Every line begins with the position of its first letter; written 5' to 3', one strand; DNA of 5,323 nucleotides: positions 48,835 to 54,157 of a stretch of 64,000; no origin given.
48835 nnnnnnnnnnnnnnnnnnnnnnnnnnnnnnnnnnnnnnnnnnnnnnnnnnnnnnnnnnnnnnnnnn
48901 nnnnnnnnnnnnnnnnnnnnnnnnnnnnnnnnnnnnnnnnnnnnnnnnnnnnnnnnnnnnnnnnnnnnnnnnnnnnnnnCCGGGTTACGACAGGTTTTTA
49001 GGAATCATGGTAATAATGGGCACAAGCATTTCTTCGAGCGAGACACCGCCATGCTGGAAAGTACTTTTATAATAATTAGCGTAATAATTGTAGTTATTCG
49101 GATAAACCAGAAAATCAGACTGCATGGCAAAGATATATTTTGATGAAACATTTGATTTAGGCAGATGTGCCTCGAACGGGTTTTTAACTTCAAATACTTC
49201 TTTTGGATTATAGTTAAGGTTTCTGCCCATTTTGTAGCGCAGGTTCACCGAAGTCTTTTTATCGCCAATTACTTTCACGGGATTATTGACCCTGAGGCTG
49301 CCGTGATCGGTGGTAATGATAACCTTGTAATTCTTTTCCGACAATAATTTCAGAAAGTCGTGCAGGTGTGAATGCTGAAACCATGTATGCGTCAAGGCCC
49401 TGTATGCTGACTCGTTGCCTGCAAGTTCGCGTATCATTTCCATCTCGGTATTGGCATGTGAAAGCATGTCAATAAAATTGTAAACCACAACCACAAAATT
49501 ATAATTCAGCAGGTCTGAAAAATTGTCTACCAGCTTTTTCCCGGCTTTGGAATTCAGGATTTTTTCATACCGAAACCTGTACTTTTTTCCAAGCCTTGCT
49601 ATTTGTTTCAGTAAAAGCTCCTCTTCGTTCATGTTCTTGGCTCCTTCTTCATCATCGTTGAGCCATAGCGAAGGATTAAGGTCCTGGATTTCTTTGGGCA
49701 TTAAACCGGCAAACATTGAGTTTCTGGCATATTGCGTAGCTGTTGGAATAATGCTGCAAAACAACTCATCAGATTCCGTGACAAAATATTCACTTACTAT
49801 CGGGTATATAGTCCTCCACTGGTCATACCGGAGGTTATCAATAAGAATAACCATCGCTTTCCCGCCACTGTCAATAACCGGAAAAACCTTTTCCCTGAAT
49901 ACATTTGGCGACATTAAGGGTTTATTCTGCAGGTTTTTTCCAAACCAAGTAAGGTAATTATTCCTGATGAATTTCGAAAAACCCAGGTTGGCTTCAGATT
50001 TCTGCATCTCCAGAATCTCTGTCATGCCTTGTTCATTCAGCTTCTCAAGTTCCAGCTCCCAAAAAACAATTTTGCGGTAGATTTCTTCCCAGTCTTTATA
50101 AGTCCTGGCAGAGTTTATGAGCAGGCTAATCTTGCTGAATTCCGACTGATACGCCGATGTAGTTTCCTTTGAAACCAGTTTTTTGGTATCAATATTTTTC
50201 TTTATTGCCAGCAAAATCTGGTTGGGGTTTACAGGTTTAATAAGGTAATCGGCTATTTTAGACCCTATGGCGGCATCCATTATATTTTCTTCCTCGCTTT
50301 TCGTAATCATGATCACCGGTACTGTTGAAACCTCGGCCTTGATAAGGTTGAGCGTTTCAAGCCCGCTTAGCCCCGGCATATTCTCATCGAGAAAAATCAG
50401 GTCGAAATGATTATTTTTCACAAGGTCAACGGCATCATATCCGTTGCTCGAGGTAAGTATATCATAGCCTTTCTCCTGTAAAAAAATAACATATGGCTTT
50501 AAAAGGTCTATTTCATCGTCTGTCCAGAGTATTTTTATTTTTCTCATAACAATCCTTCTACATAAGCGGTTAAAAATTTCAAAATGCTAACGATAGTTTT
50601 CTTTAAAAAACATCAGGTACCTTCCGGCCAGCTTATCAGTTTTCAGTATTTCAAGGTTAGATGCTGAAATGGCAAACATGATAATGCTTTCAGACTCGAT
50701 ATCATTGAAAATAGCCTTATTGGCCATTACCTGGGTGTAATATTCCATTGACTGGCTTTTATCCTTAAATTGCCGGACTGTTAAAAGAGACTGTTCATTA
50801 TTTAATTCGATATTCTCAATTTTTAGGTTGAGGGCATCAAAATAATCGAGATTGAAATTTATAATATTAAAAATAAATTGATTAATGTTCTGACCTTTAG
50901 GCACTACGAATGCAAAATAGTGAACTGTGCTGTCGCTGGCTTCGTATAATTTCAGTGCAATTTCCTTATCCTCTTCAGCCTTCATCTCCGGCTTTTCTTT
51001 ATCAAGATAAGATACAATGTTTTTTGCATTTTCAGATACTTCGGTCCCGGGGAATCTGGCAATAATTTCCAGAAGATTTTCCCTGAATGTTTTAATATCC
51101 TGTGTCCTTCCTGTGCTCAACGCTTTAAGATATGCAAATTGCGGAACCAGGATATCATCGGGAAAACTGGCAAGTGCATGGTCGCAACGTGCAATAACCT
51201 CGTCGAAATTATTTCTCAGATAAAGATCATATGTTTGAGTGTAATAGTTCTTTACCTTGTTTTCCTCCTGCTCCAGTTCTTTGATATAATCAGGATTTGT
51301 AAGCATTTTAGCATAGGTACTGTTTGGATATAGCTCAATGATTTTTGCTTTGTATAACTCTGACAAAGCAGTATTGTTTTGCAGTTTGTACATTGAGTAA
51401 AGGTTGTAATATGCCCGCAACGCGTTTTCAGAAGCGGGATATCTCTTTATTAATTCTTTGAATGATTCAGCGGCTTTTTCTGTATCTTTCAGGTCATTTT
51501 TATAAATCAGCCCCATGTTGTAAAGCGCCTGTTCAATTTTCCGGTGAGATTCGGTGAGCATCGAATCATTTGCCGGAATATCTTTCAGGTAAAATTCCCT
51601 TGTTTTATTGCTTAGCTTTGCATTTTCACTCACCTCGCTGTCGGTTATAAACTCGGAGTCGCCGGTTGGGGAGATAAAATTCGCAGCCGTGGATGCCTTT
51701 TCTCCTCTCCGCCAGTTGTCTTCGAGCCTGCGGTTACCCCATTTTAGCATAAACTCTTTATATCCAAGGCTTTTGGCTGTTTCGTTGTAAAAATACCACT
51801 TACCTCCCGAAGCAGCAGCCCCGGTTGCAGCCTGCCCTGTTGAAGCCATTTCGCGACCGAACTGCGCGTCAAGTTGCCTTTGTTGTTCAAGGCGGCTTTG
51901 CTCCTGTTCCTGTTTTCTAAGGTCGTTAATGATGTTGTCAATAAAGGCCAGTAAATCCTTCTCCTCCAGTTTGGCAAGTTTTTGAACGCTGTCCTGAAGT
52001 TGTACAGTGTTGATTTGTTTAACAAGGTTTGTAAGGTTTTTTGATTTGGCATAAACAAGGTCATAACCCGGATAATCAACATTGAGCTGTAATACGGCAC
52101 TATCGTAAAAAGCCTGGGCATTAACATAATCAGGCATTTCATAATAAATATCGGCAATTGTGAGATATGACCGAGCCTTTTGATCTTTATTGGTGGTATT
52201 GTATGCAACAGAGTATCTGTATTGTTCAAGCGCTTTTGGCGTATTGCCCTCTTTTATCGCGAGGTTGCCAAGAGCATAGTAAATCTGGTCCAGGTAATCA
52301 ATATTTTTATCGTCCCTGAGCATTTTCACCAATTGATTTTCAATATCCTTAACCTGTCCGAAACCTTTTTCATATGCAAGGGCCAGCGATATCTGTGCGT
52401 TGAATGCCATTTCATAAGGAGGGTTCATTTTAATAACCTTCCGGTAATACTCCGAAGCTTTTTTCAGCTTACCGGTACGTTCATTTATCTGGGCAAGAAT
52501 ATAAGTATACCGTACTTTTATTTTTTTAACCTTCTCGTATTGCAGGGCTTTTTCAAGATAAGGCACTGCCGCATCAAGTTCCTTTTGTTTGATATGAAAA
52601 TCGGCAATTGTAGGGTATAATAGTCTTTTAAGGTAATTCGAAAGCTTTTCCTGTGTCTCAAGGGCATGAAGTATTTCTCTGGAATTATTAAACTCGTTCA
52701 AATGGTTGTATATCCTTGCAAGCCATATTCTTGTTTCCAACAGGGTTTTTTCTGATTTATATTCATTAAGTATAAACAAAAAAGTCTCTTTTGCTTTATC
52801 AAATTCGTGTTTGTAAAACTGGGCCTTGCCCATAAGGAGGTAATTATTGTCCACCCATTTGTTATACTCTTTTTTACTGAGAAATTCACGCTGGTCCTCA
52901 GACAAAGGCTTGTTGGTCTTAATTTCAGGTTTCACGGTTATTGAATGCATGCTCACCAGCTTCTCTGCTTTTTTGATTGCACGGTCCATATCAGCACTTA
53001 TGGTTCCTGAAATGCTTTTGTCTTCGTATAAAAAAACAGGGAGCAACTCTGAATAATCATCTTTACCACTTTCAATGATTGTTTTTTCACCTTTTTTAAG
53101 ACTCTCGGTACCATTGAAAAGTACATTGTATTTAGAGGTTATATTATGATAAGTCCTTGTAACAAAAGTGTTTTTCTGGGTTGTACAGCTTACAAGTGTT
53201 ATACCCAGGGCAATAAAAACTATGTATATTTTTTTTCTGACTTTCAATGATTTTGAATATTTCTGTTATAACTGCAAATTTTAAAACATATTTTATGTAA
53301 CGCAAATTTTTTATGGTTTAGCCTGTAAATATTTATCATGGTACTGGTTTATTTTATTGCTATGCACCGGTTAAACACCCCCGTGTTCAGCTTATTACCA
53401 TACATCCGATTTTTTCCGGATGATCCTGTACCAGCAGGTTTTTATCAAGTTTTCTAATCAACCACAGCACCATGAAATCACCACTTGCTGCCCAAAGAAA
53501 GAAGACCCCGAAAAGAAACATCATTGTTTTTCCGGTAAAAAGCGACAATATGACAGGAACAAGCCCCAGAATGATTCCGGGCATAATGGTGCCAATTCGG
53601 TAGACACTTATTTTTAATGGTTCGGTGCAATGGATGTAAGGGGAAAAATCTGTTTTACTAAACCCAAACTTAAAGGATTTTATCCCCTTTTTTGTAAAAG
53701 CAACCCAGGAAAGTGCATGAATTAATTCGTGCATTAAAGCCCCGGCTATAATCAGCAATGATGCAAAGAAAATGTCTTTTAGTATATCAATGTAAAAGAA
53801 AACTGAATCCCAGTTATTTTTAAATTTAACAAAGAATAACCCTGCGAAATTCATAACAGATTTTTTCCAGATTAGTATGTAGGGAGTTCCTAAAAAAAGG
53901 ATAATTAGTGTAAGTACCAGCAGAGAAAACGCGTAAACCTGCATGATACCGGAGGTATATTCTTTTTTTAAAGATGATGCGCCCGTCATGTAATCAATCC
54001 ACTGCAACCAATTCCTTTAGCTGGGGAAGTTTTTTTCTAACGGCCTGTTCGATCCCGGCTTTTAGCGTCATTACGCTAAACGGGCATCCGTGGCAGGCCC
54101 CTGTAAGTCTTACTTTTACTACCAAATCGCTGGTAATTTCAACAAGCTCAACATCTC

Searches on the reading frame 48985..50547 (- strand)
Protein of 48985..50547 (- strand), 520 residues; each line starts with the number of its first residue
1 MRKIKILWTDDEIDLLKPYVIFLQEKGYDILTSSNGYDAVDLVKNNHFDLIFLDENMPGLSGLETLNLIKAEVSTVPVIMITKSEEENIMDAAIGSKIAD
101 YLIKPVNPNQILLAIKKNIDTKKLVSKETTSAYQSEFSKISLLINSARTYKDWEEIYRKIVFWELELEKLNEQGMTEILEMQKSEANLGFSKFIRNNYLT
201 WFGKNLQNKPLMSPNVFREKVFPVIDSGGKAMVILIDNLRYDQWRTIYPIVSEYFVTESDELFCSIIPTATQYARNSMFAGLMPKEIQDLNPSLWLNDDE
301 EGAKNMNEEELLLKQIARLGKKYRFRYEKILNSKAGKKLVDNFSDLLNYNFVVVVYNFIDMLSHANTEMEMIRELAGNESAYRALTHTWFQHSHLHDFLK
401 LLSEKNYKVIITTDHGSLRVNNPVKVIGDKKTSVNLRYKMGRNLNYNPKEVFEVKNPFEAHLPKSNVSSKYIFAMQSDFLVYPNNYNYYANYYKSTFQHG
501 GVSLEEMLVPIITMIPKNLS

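Call 40: search_protein_families(library=pfam, proteins=[window:48985-50547:-], max_evalue=0.001)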
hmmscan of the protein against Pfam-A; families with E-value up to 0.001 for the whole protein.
window:48985-50547:- (520 aa): 2 families
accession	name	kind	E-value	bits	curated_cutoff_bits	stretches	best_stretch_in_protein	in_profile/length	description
PF08665.17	PglZ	-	1.1e-27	97.7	25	1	230-424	2-179/179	PglZ domain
PF00072.30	Response_reg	-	1.5e-23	83.5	30.2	1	6-115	1-110/111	Response regulator receiver domain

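Call 41: search_protein_families(library=ncbifam, proteins=[window:48985-50547:-], max_evalue=0.001)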
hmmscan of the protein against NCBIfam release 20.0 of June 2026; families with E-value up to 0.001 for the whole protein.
window:48985-50547:- (520 aa): 91 families (the best 25 are shown)
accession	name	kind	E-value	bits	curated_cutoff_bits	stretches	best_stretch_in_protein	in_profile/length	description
NF052313.1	T9SS_RR_PorX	equivalog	2.3e-238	792.1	300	1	5-517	2-513/513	T9SS response regulator signal transducer PorX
NF033449.0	BREX_PglZ_3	exception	2.9e-28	98.6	250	1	94-513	243-640/642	BREX-3 system phosphatase PglZ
NF047793.1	ResRegPgtA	equivalog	6.6e-19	68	650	1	3-127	5-129/414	two-component system response regulator PgtA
NF053512.1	nitric_RR_NosR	exception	8.5e-16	58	400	1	6-127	1-123/422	response regulator c-di-GMP phosphodiesterase, NosR family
NF033117.2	vanR_ACDEGLN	exception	3.1e-15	56.4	350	1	6-146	1-140/226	VanR-ABDEGLN family response regulator transcription factor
NF007005.1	PRK09468.1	equivalog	3.6e-15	56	331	1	3-142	3-144/237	osmolarity response regulator transcription factor OmpR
NF007689.0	PRK10365.1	equivalog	6e-15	55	760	1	3-140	5-142/441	sigma-54-dependent response regulator transcription factor ZraR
NF007135.0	PRK09581.1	equivalog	8.6e-15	54.5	474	1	6-127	5-128/457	PleD family two-component system response regulator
NF040689.1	MtrAB_MtrA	equivalog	8.8e-15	54.6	300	1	6-124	1-118/219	MtrAB system response regulator MtrA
NF007708.0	PRK10403.1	equivalog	1.3e-14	54.2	343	1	32-130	37-135/215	nitrate/nitrite response regulator protein NarP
NF012227.0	AdeR_RR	equivalog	1.9e-14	53.7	340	1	5-124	13-131/239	efflux system response regulator transcription factor AdeR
NF007935.0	PRK10651.1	equivalog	1.9e-14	53.4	250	1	32-131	37-136/216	two-component system response regulator NarL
NF033120.0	vanR_FM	exception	3.7e-14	52.9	460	1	1-143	1-143/231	vancomycin resistance response regulator transcription factor, VanR-F/VanR-M family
TIGR02154.1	PhoB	equivalog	3.8e-14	52.5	296.2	1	5-119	4-120/226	phosphate regulon transcriptional regulator PhoB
NF041946.1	LuxO_transreg_Vib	equivalog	6.1e-14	51.7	800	1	19-141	12-134/463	quorum-sensing sigma-54 dependent transcriptional regulator LuxO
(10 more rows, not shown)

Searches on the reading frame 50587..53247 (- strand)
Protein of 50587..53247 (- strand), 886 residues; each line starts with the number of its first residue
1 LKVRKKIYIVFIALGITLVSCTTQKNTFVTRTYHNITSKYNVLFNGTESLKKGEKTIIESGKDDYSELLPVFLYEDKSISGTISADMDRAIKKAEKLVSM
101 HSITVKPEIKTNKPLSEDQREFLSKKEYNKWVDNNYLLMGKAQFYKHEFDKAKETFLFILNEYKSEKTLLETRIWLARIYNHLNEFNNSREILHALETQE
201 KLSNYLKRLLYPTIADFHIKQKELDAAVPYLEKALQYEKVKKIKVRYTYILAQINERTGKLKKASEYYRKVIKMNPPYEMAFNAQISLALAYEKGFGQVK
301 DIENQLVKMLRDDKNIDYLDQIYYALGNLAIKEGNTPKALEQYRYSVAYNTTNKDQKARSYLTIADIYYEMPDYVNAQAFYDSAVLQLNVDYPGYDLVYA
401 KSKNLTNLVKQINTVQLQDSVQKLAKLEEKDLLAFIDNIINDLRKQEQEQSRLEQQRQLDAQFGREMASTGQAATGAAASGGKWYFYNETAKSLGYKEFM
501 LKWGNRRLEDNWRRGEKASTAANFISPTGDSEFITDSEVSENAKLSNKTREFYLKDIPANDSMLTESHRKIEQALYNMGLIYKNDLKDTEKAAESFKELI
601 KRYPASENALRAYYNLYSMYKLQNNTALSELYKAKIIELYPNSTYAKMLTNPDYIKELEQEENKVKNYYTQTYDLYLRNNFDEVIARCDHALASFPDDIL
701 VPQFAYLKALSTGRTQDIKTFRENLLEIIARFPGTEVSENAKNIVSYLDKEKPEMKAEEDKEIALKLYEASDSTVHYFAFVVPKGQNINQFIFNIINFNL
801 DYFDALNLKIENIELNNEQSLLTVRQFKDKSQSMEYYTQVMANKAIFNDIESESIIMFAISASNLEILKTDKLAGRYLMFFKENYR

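Call 40: search_protein_families(library=pfam, proteins=[window:50587-53247:-], max_evalue=0.001)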
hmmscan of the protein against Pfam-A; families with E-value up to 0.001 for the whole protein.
window:50587-53247:- (886 aa): 9 families
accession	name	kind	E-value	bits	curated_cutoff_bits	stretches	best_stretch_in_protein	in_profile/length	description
PF13181.12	TPR_8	-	1.6e-14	53.2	25.7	1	249-276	5-32/34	Tetratricopeptide repeat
PF07719.23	TPR_2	-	8.2e-14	51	27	0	249-276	5-32/34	Tetratricopeptide repeat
PF13424.12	TPR_12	-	2.6e-12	47.2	30.1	1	213-274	8-74/77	Tetratricopeptide repeat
PF13432.12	TPR_16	-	1.1e-11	45.4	32.7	0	219-277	8-63/65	Tetratricopeptide repeat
PF13174.12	TPR_6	-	1.7e-11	44.4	26.3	1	573-606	1-33/33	Tetratricopeptide repeat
PF13428.12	TPR_14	-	2.7e-11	43.4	23.5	0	248-279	4-35/44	Tetratricopeptide repeat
PF00515.34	TPR_1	-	2.5e-09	37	27.8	0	250-276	6-32/34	Tetratricopeptide repeat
PF14559.12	TPR_19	-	1.2e-07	32.3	25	0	219-277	2-57/68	Tetratricopeptide repeat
PF17874.7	TPR_MalT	-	1.6e-07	31.4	45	0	251-385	7-149/336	MalT-like TPR region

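Call 41: search_protein_families(library=ncbifam, proteins=[window:50587-53247:-], max_evalue=0.001)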
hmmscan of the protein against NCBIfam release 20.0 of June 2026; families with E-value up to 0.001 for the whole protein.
window:50587-53247:- (886 aa): 5 families
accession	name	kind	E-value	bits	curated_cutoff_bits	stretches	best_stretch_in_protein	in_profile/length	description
NF052312.1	T9SS_PorW_SprE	equivalog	3.9e-211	703.5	250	1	16-744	3-716/716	type IX secretion system periplasmic lipoprotein PorW/SprE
TIGR02795.1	tol_pal_ybgF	equivalog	8.4e-15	55.4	90.1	1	570-647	37-113/119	tol-pal system protein YbgF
NF008757.0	PRK11788.1-5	equivalog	4.4e-08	32.7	363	1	149-319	123-285/388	lipopolysaccharide assembly protein LapB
TIGR03302.1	OM_YfiO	subfamily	7e-07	29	81.4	0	568-632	103-171/239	outer membrane protein assembly factor BamD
NF002725.1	PRK02603.1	equivalog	0.00018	21.5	143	0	225-293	52-117/173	photosystem I assembly protein Ycf3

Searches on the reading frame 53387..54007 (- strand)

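Call 30: search_protein_families(library=pfam, proteins=[window:53387-54007:-], max_evalue=0.001)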
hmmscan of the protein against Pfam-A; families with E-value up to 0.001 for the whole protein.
window:53387-54007:- (206 aa): 1 family
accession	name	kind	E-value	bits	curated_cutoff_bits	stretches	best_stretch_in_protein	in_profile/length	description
PF11667.14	DUF3267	-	1.3e-19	71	27.1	1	87-190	2-106/108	Putative zincin peptidase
